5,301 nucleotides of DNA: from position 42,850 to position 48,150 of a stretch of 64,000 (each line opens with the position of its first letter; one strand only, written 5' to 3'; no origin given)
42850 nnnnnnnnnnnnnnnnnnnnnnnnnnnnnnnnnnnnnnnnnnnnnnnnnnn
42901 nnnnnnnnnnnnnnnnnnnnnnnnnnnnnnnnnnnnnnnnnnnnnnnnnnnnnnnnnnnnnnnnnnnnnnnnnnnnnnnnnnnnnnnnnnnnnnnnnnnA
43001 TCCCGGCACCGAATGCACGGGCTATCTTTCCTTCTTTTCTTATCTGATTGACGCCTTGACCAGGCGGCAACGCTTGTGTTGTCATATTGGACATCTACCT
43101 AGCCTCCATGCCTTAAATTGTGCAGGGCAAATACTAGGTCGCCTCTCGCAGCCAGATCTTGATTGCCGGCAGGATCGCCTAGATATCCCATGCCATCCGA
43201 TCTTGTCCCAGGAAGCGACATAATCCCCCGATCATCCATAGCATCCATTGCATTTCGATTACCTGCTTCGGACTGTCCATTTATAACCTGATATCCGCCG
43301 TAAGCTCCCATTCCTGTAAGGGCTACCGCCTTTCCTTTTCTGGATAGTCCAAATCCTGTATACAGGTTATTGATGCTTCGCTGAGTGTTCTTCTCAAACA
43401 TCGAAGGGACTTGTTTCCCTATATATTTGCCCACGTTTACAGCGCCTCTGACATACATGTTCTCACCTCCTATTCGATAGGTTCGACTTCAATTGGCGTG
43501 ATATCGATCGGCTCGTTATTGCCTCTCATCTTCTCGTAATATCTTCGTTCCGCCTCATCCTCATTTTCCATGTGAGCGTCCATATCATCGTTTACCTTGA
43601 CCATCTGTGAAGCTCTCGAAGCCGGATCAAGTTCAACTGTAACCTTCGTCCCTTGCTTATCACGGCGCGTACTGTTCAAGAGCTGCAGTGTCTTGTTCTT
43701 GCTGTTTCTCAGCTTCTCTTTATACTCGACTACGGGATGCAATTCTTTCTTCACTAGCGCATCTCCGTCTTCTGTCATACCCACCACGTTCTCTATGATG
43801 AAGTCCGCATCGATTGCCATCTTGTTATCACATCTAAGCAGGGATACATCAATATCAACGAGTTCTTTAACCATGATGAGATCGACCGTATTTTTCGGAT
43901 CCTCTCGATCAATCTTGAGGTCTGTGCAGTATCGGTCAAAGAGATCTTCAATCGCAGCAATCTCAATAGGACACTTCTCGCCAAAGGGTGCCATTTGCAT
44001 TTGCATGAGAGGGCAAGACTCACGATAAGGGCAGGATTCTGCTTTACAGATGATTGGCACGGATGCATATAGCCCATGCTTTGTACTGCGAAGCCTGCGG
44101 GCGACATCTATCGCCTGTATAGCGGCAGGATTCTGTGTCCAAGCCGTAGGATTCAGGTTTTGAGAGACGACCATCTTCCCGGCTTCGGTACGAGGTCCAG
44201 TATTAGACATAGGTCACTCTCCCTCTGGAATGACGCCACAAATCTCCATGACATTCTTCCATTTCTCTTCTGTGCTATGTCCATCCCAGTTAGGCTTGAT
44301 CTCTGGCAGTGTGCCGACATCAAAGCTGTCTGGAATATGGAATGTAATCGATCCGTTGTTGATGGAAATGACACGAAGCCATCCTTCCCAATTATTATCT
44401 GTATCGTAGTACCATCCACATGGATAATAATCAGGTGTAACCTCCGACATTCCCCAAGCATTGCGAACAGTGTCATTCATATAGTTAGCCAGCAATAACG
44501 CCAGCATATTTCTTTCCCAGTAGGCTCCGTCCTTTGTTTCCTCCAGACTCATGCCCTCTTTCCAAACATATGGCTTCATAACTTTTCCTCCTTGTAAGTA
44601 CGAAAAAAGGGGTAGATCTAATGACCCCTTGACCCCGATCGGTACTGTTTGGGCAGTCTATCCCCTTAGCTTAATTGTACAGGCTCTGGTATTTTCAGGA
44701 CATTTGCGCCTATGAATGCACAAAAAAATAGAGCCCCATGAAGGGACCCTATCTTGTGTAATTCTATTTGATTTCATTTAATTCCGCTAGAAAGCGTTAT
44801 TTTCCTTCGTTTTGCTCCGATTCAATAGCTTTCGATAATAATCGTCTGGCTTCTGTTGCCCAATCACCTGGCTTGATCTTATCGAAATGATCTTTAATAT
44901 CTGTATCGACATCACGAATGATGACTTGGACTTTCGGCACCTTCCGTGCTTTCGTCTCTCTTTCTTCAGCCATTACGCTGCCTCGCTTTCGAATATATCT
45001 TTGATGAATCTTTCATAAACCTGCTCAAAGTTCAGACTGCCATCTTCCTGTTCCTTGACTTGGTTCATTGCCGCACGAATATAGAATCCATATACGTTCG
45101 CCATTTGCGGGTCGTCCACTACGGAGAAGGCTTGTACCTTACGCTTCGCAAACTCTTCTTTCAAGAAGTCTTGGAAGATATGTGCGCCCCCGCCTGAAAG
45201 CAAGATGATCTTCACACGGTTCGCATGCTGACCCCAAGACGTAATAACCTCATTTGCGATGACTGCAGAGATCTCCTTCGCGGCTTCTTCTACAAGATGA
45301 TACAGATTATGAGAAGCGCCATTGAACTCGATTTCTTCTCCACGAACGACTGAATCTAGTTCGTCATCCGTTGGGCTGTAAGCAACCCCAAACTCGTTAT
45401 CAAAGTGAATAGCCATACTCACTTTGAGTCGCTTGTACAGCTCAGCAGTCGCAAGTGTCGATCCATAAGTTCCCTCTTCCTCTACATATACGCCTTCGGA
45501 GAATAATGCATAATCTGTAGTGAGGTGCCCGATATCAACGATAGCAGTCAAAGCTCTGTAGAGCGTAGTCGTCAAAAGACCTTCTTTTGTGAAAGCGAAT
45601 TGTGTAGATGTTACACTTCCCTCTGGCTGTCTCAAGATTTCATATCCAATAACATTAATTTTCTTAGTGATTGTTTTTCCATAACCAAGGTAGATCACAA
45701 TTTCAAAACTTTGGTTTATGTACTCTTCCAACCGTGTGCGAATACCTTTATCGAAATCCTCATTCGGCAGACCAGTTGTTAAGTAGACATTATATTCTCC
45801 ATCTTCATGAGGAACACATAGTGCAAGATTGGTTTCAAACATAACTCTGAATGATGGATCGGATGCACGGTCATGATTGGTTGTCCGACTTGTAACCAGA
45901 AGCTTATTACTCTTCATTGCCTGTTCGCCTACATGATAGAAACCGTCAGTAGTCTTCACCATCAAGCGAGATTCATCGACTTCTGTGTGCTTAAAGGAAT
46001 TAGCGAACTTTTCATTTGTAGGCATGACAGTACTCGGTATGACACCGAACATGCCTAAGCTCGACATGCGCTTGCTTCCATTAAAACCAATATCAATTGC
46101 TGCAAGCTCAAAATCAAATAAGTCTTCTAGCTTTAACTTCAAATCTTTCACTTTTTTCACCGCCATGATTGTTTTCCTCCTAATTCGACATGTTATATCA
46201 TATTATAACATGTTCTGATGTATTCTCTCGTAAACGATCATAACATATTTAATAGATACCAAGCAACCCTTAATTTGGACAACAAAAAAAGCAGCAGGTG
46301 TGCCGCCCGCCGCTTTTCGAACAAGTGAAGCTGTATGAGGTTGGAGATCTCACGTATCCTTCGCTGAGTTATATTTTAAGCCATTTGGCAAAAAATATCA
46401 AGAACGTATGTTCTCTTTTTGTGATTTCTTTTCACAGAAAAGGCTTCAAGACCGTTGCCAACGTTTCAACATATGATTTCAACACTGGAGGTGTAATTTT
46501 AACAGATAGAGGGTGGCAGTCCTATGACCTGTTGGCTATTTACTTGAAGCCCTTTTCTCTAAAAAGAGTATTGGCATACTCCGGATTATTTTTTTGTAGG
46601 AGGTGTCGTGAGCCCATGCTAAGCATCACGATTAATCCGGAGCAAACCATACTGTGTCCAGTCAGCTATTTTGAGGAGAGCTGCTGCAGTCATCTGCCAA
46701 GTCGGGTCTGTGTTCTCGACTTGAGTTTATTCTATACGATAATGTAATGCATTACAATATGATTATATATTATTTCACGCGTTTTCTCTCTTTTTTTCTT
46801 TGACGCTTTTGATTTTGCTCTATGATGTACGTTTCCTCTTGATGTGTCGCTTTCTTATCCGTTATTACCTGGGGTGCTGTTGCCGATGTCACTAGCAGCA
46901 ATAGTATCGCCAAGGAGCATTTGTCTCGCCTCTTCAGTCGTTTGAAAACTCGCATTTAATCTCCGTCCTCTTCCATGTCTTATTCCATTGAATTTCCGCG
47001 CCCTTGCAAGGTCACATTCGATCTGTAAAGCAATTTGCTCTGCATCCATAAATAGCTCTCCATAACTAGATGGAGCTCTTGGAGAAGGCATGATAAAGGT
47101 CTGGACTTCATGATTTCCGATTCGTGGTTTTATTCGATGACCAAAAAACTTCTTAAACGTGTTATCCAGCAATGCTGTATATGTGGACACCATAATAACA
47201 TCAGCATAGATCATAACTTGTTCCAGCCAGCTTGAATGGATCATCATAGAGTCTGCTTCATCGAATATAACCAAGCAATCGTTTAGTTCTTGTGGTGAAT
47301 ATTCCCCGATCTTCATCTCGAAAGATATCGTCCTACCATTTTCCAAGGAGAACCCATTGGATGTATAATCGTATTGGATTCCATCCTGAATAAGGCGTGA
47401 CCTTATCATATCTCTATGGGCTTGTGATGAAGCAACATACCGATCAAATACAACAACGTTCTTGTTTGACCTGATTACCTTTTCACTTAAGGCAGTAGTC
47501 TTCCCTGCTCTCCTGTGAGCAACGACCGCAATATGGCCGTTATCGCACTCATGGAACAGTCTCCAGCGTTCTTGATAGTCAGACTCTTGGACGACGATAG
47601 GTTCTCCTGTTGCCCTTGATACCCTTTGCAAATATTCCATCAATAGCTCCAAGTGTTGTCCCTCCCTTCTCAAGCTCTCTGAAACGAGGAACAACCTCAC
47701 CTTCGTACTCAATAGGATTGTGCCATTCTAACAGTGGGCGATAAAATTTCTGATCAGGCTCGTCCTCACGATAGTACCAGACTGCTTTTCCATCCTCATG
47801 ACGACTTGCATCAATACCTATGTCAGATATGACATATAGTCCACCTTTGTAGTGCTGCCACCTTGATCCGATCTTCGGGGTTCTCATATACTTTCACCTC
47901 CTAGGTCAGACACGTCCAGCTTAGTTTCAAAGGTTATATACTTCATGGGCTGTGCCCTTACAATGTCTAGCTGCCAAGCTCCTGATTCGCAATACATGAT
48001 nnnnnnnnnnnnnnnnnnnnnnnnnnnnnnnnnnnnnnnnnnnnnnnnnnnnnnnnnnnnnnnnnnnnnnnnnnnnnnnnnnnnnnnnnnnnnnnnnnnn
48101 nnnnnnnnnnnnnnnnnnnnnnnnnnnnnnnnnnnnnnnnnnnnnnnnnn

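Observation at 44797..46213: Actin-like (ParM/Alp) segregation module with coupled small adaptor ORF and palindromic operator inside a phage late region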

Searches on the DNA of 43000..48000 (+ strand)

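Call 5: search_dna_similar(query=window:43000-48000:+, collection=phages, mode=near)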
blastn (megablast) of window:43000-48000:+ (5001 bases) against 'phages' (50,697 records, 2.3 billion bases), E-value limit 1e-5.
No match.

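Call 14: search_dna_similar(query=window:43000-48000:+, collection=plasmids, mode=near)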
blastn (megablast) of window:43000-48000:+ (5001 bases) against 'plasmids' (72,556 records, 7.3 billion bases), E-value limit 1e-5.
No match.

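Call 23: search_rna_families(source=window, start=46100, end=46900, threshold=evalue, max_evalue=1, show_alignments=2)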
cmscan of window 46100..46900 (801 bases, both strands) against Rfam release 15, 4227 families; matches with E-value up to 1: 1.
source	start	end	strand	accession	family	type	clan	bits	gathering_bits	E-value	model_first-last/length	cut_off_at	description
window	46157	46217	-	RF02443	SpR08_sRNA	Gene; sRNA;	-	20.5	80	0.86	1-73/73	no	Streptococcus sRNA SpR08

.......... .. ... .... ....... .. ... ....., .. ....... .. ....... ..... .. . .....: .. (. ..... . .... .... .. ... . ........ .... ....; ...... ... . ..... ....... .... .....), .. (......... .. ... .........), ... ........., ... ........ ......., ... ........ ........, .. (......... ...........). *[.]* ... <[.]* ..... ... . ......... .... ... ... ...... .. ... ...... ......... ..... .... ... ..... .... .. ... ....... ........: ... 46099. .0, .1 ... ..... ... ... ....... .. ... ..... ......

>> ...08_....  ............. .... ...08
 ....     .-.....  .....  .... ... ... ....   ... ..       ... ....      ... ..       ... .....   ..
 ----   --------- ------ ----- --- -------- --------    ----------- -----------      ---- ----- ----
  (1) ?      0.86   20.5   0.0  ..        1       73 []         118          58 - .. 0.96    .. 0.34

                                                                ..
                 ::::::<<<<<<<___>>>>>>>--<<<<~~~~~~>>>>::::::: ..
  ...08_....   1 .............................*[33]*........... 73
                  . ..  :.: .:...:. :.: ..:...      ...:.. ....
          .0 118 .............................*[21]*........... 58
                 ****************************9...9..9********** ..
